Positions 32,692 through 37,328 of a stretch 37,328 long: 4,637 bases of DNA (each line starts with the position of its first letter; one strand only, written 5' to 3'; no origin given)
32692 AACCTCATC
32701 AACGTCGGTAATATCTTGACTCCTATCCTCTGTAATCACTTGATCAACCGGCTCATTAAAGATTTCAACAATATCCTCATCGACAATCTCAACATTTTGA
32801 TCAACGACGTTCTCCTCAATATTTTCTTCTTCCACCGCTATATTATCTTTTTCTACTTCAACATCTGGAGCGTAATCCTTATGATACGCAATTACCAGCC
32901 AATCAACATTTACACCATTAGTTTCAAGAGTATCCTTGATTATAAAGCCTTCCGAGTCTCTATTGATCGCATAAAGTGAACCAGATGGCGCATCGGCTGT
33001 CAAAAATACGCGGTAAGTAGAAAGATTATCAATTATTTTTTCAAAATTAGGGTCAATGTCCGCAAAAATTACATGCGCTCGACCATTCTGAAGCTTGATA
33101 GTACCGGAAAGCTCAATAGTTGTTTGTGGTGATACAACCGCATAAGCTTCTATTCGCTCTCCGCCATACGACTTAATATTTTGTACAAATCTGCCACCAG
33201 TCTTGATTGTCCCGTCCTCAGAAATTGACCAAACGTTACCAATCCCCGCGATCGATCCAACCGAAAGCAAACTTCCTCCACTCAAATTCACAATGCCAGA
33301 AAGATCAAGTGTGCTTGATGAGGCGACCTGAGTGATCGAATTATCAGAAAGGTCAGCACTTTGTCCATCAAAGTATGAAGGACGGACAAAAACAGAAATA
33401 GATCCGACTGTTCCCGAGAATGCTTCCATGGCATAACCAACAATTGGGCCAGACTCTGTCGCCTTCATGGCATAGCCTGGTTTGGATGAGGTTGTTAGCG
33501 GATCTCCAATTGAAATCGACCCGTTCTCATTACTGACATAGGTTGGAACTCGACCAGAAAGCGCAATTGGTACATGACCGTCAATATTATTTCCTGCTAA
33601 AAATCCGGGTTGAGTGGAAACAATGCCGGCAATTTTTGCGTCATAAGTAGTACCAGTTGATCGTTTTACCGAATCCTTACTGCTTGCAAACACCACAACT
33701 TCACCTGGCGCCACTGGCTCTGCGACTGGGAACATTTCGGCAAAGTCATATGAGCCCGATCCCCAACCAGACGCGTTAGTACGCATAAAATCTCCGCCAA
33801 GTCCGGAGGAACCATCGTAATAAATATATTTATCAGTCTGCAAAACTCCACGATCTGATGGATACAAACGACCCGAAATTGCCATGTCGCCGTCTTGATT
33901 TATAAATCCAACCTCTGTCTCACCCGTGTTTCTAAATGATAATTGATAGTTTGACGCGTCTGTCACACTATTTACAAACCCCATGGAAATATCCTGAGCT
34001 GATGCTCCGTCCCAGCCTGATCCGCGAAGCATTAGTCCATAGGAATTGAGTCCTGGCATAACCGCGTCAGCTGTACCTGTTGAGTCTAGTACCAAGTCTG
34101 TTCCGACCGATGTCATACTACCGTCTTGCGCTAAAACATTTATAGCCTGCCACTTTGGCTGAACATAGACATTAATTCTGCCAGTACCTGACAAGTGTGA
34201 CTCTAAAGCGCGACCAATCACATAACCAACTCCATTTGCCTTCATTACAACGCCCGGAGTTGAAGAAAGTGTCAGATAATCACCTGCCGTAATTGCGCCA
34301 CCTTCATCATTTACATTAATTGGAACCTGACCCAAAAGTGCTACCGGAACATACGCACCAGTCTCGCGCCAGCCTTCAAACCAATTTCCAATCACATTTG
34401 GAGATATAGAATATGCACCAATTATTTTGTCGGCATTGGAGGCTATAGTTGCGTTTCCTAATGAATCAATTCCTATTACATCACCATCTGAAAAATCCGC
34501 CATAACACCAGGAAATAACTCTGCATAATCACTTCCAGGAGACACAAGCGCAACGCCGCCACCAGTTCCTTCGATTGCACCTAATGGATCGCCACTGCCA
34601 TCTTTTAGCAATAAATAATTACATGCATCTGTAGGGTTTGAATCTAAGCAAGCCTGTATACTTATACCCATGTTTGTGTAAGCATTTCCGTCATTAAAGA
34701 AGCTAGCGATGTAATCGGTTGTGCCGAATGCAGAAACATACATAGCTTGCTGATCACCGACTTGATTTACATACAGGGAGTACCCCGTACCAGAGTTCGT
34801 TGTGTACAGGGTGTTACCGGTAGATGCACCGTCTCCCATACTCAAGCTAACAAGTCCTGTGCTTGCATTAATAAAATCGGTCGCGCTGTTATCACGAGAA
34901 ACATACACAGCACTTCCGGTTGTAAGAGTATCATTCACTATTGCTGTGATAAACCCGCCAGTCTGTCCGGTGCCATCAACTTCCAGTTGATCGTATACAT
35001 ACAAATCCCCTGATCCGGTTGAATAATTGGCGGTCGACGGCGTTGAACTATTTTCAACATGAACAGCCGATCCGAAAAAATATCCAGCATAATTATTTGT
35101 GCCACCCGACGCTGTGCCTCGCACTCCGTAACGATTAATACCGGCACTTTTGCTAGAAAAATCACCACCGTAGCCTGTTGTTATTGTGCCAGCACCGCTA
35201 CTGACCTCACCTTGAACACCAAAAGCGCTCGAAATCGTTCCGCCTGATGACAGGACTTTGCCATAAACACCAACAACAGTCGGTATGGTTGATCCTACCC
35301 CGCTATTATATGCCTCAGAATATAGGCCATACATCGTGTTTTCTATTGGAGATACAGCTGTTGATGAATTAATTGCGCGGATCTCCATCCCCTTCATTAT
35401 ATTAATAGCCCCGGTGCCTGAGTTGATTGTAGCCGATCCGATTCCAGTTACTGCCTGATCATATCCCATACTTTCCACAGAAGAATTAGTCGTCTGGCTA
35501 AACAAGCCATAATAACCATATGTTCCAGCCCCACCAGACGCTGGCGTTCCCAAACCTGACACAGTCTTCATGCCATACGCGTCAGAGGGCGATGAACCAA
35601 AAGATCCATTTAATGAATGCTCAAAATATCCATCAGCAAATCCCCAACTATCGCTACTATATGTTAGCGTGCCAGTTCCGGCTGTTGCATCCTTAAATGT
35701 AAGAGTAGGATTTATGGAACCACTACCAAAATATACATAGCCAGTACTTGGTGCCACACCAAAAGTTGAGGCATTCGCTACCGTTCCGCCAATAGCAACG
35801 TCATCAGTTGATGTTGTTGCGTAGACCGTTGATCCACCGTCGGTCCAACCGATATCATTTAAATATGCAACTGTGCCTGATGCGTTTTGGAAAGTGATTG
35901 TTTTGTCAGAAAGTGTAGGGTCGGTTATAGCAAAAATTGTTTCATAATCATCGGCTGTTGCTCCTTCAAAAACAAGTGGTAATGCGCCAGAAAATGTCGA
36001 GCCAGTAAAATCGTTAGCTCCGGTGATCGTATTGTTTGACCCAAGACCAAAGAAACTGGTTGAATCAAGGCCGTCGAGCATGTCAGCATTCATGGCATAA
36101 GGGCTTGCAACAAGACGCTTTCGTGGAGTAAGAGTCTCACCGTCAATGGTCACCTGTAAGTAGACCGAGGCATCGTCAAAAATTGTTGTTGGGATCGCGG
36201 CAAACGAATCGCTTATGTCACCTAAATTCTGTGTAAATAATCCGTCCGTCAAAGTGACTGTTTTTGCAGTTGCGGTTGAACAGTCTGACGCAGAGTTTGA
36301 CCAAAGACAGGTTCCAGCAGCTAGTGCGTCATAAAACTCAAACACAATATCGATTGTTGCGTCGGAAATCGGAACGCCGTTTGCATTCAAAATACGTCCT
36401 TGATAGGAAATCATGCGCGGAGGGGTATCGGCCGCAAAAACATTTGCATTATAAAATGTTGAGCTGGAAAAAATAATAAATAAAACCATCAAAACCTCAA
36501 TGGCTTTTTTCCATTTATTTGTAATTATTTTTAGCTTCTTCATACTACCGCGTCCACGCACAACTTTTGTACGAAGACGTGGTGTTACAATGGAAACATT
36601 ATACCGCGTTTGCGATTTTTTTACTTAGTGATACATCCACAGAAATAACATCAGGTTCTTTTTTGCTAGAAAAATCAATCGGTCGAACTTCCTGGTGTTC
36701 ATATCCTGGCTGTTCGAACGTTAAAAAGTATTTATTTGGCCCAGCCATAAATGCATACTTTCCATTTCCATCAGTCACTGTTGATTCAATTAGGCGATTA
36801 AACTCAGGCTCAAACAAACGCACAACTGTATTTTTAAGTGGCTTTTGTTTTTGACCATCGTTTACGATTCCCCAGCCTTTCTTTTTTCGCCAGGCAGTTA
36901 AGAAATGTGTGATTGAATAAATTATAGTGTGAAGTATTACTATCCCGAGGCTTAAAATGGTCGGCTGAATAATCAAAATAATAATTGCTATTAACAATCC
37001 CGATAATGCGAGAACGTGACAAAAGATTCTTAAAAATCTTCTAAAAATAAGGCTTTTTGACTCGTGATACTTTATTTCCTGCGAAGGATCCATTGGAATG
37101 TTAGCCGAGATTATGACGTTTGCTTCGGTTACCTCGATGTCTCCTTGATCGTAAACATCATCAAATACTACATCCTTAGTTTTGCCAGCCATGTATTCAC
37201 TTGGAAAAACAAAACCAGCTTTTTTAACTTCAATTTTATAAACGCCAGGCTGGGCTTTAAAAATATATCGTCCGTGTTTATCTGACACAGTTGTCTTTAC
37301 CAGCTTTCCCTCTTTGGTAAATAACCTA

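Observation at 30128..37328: Envelope operon: CarboxypepD_reg membrane protein, giant tail-fibre-like protein and Wzy-like/TPR membrane protein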

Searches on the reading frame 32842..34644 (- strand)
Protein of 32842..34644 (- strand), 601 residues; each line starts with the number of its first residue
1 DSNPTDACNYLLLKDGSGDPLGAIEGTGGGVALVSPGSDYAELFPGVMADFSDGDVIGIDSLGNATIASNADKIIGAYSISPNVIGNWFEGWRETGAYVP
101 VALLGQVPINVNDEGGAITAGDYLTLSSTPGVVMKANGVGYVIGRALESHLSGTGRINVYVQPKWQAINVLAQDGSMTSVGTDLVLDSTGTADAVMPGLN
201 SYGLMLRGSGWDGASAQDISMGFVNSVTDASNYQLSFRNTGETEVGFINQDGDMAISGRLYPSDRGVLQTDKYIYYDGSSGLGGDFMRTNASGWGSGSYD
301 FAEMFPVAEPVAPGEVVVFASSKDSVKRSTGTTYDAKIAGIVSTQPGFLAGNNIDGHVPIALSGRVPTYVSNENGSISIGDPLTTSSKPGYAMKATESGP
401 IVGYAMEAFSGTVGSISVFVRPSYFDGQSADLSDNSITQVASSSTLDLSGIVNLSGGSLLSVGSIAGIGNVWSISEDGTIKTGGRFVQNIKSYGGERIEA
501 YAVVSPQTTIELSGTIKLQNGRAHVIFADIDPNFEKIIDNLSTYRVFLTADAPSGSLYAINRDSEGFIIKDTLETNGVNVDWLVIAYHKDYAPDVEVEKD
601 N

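Call 100: predict_structure(alignment_id=A6)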
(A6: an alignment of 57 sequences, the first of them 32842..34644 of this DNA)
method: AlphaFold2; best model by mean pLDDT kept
length: 601 residues; sequences in the alignment: 57
mean_pLDDT: 81.7   pTM: 0.36
mean pLDDT of the five models: 81.7, 81.0, 78.8, 78.7, 77.9
residues with pLDDT >= 90: 294; 70-90: 175; 50-70: 85; < 50: 47
segments of 3 or more residues with pLDDT < 50: 1-4, 28-34, 293-298, 431-451, 455-457
pLDDT, mean of each block of 10 residues (from residue 1): 47 65 51 57 95 96 96 93 84 92 94 96 96 92 95 95 78 52 61 85 82 90 89 92 92 88 80 77 67 53 90 95 90 93 79 83 92 94 96 95 94 94 80 34 33 52 64 72 72 77 77 95 95 90 93 94 94 94 93 71 42
secondary structure, 60 per line:
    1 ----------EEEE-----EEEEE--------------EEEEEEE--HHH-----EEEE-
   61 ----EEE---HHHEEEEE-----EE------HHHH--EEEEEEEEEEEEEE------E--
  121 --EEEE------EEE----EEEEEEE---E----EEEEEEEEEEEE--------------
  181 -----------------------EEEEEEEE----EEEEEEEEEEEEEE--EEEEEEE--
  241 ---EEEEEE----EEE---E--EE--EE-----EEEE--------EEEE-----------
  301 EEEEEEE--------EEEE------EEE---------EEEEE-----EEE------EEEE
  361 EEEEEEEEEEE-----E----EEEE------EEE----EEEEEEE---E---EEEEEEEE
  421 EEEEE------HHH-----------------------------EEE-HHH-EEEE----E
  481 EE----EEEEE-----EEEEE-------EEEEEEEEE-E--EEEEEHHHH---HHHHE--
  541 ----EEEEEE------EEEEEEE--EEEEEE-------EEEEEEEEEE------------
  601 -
elements in order: E11-14 E20-24 E39-45 E56-59 E65-67 E74-78 H92-95 E98-111 E123-126 E133-135 E140-146 E155-166 E204-211 E216-229 E232-238 E244-249 E254-256 E274-277 E286-289 E301-307 E316-319 E326-328 E338-342 E348-350 E357-371 E382-385 E392-394 E399-405 E413-425 E464-466 E472-475 E480-482 E487-491 E497-501 E509-517 E522-526 H527-530 H534-537 E545-550 E557-563 E566-571 E579-588

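Call 103: fold_search(model_id=the predicted structure, library=pdb)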
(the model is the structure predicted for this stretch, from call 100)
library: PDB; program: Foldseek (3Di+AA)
matches with E <= 10: 397; with E <= 0.001: 0
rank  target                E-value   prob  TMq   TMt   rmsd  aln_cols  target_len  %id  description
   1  7eea_C                2.2e-03  1.00  0.10  0.10   2.2        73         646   25  Cyanophage Pam1 tailspike receptor-binding domain (released 2021-10-20)
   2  7eea_A                2.4e-03  1.00  0.10  0.10   2.2        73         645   25  Cyanophage Pam1 tailspike receptor-binding domain (released 2021-10-20)
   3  3suc                  2.9e-03  1.00  0.17  0.13   8.3       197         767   15  Crystal structure of the pre-mature bacteriophage phi29 gene product 12 (released 2011-08-03)
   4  8pkh_FU               3.4e-03  1.00  0.14  0.45   6.9       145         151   18  Borrelia bacteriophage BB1 procapsid, fivefold-symmetrized outer shell (released 2023-07-12)
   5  7eea_B                4.9e-03  1.00  0.10  0.10   2.2        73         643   25  Cyanophage Pam1 tailspike receptor-binding domain (released 2021-10-20)
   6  8pkh_FP               4.9e-03  1.00  0.15  0.46   6.6       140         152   16  Borrelia bacteriophage BB1 procapsid, fivefold-symmetrized outer shell (released 2023-07-12)
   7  8pkh_FJ               5.2e-03  1.00  0.15  0.42   8.5       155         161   18  Borrelia bacteriophage BB1 procapsid, fivefold-symmetrized outer shell (released 2023-07-12)
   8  6qyy_B                5.4e-03  1.00  0.13  0.48   7.3       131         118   17  The crystal structure of head fiber gp8.5 N base in bacteriophage phi29 (released 2019-06-12)
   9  8pkh_DM               5.7e-03  1.00  0.14  0.40   7.6       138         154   17  Borrelia bacteriophage BB1 procapsid, fivefold-symmetrized outer shell (released 2023-07-12)
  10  3gqh_A                6.9e-03  1.00  0.17  0.56   4.1       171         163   16  Crystal Structure of the Bacteriophage phi29 gene product 12 C-terminal fragment (released 2009-05-26)
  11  8pkh_DF               6.9e-03  1.00  0.14  0.39   7.8       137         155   15  Borrelia bacteriophage BB1 procapsid, fivefold-symmetrized outer shell (released 2023-07-12)
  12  8pkh_EO               7.6e-03  1.00  0.14  0.37   7.8       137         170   15  Borrelia bacteriophage BB1 procapsid, fivefold-symmetrized outer shell (released 2023-07-12)
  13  8pkh_EG               8.4e-03  1.00  0.14  0.38   7.7       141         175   16  Borrelia bacteriophage BB1 procapsid, fivefold-symmetrized outer shell (released 2023-07-12)
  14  6qvk_1e               9.6e-03  1.00  0.14  0.27   9.7       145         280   16  The cryo-EM structure of bacteriophage phi29 prohead (released 2019-06-12)
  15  8pkh_FM               1.2e-02  1.00  0.15  0.45   6.8       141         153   17  Borrelia bacteriophage BB1 procapsid, fivefold-symmetrized outer shell (released 2023-07-12)
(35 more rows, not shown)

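Call 104: fold_search(model_id=the predicted structure, library=viral)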
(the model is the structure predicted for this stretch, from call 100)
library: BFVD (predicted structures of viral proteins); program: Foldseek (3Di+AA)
matches with E <= 10: 887; with E <= 0.001: 81
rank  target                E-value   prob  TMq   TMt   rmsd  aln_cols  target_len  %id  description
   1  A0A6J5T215            9.2e-11  1.00  0.21  0.24   6.2       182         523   29  Uncharacterized protein [uncultured Caudovirales phage]
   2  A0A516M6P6            2.2e-10  1.00  0.22  0.26  25.6       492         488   13  (no name in the UniProt tables at hand)
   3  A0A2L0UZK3            6.5e-10  1.00  0.19  0.19  20.7       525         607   16  Uncharacterized protein [Agrobacterium phage Atu_ph07]
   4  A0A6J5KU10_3          1.5e-09  1.00  0.21  0.12  17.6       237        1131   25  Uncharacterized protein [uncultured Caudovirales phage]
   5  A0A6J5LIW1            2.3e-09  1.00  0.20  0.60   2.5       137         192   29  Uncharacterized protein [uncultured Caudovirales phage]
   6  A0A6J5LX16            2.4e-09  1.00  0.20  0.17   4.5       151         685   27  Uncharacterized protein [uncultured Caudovirales phage]
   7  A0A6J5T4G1            3.1e-09  1.00  0.20  0.32  21.9       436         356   18  Uncharacterized protein [uncultured Caudovirales phage]
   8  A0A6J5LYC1            4.0e-09  1.00  0.20  0.09   4.7       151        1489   29  Uncharacterized protein [uncultured Caudovirales phage]
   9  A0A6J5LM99            5.9e-09  1.00  0.20  0.52   7.1       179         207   27  Uncharacterized protein [uncultured Caudovirales phage]
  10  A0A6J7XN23            6.8e-09  1.00  0.20  0.29   8.4       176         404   27  Major tropism determinant N-terminal domain-containing protein [uncultured Caudovirales phage]
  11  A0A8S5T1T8            9.4e-09  1.00  0.20  0.63   2.6       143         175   26  Preneck appendage protein barrel, VIRAL PROTEIN.8A [Myoviridae sp. ctWb16]
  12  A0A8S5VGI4            9.4e-09  1.00  0.20  0.64   4.7       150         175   27  Preneck appendage protein [Myoviridae sp. ctkfK18]
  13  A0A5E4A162            1.2e-08  1.00  0.19  0.24   2.7       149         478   27  (no name in the UniProt tables at hand)
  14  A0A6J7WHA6            1.7e-08  1.00  0.21  0.42  12.7       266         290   21  Uncharacterized protein [uncultured Caudovirales phage]
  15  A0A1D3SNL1            1.7e-08  1.00  0.21  0.15  26.8       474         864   14  (no name in the UniProt tables at hand)
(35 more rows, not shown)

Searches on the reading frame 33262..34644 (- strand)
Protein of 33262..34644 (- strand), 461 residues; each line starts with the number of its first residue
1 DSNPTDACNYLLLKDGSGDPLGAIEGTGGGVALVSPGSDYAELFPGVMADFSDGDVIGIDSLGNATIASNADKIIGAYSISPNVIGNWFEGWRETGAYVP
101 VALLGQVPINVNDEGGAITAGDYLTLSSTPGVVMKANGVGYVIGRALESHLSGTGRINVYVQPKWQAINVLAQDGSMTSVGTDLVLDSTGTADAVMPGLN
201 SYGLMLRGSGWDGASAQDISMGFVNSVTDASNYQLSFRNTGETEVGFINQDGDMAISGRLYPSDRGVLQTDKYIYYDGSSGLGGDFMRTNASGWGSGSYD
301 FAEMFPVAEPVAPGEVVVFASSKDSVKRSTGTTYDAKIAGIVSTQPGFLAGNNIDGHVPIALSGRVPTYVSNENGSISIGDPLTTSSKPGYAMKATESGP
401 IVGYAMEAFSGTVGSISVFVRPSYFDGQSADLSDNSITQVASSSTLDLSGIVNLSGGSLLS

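Call 107: search_dna_similar(query=window:33262-34644:-, collection=phages, mode=protein, max_evalue=0.001, max_rows=15)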
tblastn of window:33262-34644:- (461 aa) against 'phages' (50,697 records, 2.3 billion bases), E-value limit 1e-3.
No match.

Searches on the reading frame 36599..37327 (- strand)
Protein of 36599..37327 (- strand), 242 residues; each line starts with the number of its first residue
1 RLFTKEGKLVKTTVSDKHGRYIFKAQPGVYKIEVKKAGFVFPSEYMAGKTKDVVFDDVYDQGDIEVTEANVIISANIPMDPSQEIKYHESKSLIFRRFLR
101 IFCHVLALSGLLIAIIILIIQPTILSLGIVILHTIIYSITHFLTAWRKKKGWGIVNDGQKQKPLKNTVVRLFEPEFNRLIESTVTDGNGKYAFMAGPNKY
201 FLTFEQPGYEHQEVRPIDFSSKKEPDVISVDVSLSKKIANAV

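Call 7: search_protein_families(library=pfam, proteins=[window:36599-37327:-], max_evalue=0.1)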
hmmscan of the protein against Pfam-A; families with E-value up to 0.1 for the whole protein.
window:36599-37327:- (242 aa): 12 families
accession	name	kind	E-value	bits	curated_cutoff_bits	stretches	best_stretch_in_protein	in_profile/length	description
PF13620.12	CarboxypepD_reg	-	2.9e-14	53.6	32.3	2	153-226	4-76/82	Carboxypeptidase regulatory-like domain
PF17210.9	SdrD_B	-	8.7e-11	42.4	29.7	2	2-50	31-80/112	SdrD B-like domain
PF13715.12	CarbopepD_reg_2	-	7.8e-08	32.7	32.2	1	153-224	3-69/88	CarboxypepD_reg-like domain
PF11974.14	bMG3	-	0.00021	21.6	34.9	1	154-199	18-62/103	Bacterial alpha-2-macroglobulin MG3 domain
PF23194.1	NOMO_5th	-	0.0011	19.7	27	0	6-35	28-57/89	NOMO fifth transthyretin-like domain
PF08400.16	phage_tail_N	-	0.0062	17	26.6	0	10-49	38-74/134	Prophage tail fibre N-terminal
PF17802.7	SpaA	-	0.007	16.9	23.1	0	2-37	23-61/91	Prealbumin-like fold domain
PF06427.17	UDP-g_GGTase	-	0.018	15.6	26.2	1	6-36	25-55/108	UDP-glucose:Glycoprotein Glucosyltransferase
PF16371.11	MetallophosN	-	0.023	15.4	35.6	0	180-209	19-49/77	N terminal of Calcineurin-like phosphoesterase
PF01060.29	TTR-52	-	0.024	15.7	24.9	0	161-196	8-46/79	Transthyretin-like family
PF07210.18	DUF1416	-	0.024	15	23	0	160-202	29-70/97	Protein of unknown function (DUF1416)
PF22902.2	NOMO1-like_9th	-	0.031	14.5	27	0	153-197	2-44/75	BOS complex subunit NOMO1-like, beta sandwich domain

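Call 8: search_protein_families(library=ncbifam, proteins=[window:36599-37327:-], max_evalue=1)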
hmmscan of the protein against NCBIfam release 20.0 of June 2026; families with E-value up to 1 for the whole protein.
window:36599-37327:- (242 aa): 4 families
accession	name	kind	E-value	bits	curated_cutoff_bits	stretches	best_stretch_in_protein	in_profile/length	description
NF012181.0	MSCRAMM_SdrD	exception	0.00071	17.1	2500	2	159-213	1032-1086/1379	MSCRAMM family adhesin SdrD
NF053607.1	CHU_0125_OmpA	equivalog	0.00089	17.9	620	1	157-210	433-486/639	CHU_0125 family OmpA-like outer membrane integrity protein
NF058648.1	ECF_sub_HI1622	equivalog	0.0034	17.4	100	0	3-35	47-81/180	NikL family nickel/cobalt ECF transporter subunit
TIGR04056.1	OMP_RagA_SusC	subfamily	0.02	13.2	368.25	1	182-215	28-60/981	SusC/RagA family TonB-linked outer membrane protein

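Call 9: search_protein_families(library=phrogs, proteins=[window:36599-37327:-], max_evalue=1)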
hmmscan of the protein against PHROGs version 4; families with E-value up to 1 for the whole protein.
window:36599-37327:- (242 aa): 5 families
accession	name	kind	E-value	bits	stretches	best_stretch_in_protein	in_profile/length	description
phrog_2636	-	tail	7.9e-05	22.8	1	10-38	38-66/568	tail fiber protein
phrog_27013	-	unknown function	0.01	17.1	1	165-201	36-74/95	-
phrog_17582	-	tail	0.083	13.1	0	13-36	41-64/296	tail fiber protein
phrog_10272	-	unknown function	0.12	13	1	27-92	78-135/200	-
phrog_21292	-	unknown function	0.15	12.4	1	84-142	55-110/213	-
